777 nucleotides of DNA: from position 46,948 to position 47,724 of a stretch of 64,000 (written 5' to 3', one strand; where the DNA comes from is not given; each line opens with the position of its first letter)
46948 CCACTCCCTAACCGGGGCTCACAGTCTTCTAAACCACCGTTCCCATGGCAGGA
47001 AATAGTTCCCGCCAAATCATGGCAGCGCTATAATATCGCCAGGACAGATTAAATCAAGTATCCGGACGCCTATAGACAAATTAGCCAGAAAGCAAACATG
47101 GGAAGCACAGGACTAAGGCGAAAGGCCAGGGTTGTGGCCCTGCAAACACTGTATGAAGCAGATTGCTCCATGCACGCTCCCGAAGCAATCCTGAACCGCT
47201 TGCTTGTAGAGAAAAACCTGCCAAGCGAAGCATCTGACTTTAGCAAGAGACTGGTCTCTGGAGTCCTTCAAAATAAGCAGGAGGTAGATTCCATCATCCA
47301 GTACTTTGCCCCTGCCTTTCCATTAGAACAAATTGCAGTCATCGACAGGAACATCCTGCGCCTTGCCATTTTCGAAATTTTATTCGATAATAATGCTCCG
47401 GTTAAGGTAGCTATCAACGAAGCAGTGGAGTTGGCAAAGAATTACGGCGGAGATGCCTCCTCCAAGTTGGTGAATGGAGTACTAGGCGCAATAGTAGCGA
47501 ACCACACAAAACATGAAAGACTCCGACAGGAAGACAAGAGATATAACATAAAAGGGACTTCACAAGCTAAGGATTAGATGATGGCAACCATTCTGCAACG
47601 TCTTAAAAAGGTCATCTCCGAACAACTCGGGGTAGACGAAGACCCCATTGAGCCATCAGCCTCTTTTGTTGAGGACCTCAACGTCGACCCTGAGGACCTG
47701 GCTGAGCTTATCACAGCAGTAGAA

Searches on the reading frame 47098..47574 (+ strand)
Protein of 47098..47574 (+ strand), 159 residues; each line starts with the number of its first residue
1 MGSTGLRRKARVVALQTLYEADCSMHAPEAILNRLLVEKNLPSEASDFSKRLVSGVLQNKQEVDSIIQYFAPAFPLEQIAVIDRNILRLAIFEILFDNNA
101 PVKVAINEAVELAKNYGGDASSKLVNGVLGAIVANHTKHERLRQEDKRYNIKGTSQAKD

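Call 3: search_protein_families(library=pfam, proteins=[window:47098-47574:+], max_evalue=1)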
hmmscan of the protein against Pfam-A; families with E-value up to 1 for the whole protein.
window:47098-47574:+ (159 aa): 2 families
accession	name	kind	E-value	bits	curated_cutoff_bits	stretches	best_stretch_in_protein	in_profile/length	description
PF01029.23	NusB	-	6.2e-33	114.4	23.1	1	8-132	1-131/133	NusB family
PF12862.13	ANAPC5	-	0.023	15.2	23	1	61-116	16-71/91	Anaphase-promoting complex subunit 5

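Call 4: search_protein_families(library=ncbifam, proteins=[window:47098-47574:+], max_evalue=1)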
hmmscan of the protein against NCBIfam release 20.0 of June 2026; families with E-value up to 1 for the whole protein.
window:47098-47574:+ (159 aa): 8 families
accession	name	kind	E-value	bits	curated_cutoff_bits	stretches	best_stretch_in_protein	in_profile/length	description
TIGR01951.1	nusB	equivalog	2.9e-38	131.1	88.35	1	7-134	2-129/131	transcription antitermination factor NusB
NF001223.0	PRK00202.1-1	equivalog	9.7e-27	93.8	131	1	7-136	9-144/146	transcription antitermination factor NusB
NF011494.0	PRK14902.1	equivalog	7.1e-22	77.8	319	1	8-152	3-146/444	16S rRNA (cytosine(967)-C(5))-methyltransferase RsmB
NF001230.0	PRK00202.2-5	equivalog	1.4e-14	54.2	132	1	7-137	22-152/165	transcription antitermination factor NusB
NF011493.0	PRK14901.1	equivalog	6.1e-14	51.7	540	1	9-147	4-140/447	16S rRNA (cytosine(967)-C(5))-methyltransferase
TIGR00563.1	rsmB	equivalog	3.7e-12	46.1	269.05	1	12-146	2-135/437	16S rRNA (cytosine(967)-C(5))-methyltransferase RsmB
NF011495.0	PRK14903.1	equivalog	7.8e-07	28.3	503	1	44-132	37-119/431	16S rRNA (cytosine(967)-C(5))-methyltransferase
NF008149.0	PRK10901.1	equivalog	6.8e-06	25.3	375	1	13-150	14-147/434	16S rRNA (cytosine(967)-C(5))-methyltransferase RsmB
